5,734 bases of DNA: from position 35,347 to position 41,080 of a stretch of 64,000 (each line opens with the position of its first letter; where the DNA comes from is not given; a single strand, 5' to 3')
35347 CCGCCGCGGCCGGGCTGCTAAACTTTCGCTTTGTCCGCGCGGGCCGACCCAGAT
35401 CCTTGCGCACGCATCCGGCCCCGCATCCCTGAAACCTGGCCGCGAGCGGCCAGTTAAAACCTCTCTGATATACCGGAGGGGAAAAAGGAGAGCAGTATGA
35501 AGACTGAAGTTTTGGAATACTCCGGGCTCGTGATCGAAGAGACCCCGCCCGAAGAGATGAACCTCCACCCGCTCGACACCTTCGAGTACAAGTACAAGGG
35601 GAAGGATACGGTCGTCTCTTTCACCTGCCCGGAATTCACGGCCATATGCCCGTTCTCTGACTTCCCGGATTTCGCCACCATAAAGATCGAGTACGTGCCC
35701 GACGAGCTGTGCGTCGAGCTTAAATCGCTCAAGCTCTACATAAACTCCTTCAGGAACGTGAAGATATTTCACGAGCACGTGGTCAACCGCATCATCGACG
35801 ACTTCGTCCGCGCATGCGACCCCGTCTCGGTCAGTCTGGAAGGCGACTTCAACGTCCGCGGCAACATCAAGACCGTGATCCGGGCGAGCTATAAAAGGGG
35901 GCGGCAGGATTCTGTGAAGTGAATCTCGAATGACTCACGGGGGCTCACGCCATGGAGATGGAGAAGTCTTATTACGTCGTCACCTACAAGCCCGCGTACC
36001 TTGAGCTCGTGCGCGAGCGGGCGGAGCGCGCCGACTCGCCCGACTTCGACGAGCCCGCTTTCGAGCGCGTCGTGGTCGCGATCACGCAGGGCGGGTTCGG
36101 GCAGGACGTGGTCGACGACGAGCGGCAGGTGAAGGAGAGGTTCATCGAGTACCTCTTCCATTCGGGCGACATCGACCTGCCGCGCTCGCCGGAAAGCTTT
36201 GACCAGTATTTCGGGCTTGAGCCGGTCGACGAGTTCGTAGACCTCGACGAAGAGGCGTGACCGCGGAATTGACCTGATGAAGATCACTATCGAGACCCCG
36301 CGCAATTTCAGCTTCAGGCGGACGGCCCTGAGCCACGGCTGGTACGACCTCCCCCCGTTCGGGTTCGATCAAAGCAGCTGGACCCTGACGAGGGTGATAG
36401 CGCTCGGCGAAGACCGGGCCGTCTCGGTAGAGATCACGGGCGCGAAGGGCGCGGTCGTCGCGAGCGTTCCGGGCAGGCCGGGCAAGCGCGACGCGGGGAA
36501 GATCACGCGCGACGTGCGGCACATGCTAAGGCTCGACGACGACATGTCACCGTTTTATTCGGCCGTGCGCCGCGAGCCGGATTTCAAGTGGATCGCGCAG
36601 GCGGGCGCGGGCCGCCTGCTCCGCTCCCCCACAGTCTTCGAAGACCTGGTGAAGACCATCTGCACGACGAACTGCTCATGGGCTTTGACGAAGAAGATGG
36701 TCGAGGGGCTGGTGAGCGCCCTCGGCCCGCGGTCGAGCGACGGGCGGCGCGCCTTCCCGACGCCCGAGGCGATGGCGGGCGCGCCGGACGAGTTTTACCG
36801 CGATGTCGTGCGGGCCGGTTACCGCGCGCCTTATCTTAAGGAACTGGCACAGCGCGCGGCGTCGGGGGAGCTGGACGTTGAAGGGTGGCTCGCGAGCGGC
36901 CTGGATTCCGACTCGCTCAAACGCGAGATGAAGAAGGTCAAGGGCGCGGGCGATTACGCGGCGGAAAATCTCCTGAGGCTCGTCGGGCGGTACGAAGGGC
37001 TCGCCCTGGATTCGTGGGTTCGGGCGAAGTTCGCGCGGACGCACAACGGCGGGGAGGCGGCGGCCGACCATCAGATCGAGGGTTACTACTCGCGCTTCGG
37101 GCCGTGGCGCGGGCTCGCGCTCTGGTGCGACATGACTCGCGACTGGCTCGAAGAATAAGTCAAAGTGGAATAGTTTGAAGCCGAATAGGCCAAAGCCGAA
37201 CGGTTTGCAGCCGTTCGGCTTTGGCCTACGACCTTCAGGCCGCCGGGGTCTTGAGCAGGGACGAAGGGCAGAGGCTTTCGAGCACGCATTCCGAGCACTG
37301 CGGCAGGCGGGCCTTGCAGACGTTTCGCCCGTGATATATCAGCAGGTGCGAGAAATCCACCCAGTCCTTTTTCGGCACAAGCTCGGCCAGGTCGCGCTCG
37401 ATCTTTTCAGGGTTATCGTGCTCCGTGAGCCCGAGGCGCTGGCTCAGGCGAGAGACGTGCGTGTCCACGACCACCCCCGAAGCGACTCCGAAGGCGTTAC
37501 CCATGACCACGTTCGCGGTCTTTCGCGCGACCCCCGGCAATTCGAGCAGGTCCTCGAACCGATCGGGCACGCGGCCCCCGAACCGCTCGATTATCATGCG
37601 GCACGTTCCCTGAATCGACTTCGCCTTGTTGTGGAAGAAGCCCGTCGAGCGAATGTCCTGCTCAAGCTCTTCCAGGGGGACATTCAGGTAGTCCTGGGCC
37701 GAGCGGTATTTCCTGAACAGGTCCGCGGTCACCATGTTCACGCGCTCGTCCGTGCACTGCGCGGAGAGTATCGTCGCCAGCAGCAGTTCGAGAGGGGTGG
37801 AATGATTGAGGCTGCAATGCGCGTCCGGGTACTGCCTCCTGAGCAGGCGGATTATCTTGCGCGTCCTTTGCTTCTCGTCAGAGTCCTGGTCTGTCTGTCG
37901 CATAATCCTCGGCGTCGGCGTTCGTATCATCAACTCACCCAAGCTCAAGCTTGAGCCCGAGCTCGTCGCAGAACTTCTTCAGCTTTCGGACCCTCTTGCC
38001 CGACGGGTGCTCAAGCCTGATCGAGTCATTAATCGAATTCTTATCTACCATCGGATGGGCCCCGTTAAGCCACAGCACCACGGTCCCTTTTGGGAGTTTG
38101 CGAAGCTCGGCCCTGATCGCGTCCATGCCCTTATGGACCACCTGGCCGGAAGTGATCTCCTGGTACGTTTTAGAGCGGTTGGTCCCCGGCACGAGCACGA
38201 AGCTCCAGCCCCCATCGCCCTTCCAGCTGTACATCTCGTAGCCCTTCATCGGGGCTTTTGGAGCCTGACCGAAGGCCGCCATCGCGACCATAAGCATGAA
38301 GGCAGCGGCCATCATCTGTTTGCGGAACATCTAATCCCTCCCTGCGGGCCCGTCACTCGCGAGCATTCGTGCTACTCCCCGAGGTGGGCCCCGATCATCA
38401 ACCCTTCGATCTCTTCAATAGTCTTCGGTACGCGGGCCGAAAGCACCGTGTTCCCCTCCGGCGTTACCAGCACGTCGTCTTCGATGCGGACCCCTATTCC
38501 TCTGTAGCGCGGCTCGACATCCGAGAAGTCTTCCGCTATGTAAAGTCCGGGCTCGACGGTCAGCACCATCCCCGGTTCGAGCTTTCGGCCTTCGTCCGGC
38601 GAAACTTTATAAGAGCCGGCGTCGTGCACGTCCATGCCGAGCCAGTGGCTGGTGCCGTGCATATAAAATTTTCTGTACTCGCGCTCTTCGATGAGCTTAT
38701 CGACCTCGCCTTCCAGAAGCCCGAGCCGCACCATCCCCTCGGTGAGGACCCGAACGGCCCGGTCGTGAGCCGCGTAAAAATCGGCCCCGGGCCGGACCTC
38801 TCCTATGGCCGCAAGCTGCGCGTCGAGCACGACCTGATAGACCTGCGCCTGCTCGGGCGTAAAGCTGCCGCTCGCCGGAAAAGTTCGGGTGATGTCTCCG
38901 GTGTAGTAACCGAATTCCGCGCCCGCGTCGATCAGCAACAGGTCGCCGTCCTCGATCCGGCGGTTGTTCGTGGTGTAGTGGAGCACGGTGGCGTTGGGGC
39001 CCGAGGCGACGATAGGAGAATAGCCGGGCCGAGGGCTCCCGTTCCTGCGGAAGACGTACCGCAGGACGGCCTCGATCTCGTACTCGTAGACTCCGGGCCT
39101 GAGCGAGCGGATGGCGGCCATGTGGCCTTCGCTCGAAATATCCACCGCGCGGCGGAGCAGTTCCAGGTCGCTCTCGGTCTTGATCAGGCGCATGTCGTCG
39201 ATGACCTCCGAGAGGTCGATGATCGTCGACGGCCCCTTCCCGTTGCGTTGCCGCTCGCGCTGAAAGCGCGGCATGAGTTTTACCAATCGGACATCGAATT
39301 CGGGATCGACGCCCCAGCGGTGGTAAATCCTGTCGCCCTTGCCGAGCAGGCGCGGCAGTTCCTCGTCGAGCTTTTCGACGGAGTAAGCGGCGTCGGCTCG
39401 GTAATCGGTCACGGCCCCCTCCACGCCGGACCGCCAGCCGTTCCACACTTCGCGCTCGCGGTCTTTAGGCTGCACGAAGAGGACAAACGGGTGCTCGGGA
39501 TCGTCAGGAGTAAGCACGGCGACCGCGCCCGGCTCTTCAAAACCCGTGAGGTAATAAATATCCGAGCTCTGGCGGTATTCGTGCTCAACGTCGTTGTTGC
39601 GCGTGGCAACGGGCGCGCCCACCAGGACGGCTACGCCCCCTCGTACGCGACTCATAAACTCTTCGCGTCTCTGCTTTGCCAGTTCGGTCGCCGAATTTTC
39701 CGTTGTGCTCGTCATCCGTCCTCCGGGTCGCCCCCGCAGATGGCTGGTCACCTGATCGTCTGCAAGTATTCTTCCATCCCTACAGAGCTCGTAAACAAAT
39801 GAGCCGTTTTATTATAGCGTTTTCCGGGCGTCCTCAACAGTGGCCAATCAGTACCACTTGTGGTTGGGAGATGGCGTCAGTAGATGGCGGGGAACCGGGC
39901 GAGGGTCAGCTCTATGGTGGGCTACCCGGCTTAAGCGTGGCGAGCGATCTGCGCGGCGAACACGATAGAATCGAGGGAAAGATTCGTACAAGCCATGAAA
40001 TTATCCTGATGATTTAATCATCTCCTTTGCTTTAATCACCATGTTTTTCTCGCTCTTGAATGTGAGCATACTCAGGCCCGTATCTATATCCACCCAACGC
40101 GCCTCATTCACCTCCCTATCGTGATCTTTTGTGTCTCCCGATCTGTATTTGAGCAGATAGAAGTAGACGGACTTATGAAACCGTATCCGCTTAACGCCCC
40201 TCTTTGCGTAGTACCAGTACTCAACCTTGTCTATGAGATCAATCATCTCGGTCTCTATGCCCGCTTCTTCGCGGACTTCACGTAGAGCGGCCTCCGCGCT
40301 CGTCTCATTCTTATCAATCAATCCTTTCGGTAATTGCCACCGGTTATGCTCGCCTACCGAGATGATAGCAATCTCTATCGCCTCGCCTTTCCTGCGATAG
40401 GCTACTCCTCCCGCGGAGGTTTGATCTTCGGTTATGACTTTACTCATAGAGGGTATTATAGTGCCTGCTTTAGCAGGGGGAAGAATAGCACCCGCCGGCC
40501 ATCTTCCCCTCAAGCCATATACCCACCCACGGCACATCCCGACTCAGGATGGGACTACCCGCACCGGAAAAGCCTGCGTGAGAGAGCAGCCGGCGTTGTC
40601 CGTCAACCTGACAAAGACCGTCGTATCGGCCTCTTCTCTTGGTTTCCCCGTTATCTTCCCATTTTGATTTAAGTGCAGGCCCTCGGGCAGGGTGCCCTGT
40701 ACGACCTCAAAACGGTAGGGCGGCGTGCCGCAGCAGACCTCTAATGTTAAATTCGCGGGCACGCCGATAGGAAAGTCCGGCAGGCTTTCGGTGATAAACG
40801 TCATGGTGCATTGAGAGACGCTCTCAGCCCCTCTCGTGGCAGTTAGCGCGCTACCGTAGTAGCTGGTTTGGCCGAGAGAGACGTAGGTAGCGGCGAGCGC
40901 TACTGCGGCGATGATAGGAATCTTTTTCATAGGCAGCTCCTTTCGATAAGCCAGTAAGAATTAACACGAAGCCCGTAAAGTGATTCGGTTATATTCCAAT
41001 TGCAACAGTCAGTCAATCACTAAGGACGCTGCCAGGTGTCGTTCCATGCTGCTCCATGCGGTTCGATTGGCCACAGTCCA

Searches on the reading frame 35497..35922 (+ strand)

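Call 93: search_protein_families(library=pfam, proteins=[window:35497-35922:+], max_evalue=0.01)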
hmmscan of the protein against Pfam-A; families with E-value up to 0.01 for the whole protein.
window:35497-35922:+ (141 aa): 2 families
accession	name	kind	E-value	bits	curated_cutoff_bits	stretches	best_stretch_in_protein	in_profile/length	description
PF14489.11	QueF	-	9.1e-35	119.2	27.3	1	57-134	1-78/81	QueF-like protein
PF14819.11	QueF_N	-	0.00015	22.5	25.6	1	61-108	57-103/111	Nitrile reductase, 7-cyano-7-deazaguanine-reductase N-term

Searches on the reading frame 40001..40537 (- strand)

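Call 93: search_protein_families(library=pfam, proteins=[window:40001-40537:-], max_evalue=0.01)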
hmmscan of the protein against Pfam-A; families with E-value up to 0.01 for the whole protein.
window:40001-40537:- (178 aa): 1 family
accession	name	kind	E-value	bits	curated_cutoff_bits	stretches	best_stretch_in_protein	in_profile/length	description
PF00293.34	NUDIX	-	3.5e-19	69.6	21.1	1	43-153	7-117/134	NUDIX domain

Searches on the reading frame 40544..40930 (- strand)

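Call 93: search_protein_families(library=pfam, proteins=[window:40544-40930:-], max_evalue=0.01)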
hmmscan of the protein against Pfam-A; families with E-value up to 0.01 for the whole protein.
window:40544-40930:- (128 aa): 1 family
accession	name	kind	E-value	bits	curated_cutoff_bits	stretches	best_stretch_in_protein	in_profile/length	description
PF05345.18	He_PIG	-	2.7e-08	34.6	24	1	68-125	35-95/96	Putative Ig domain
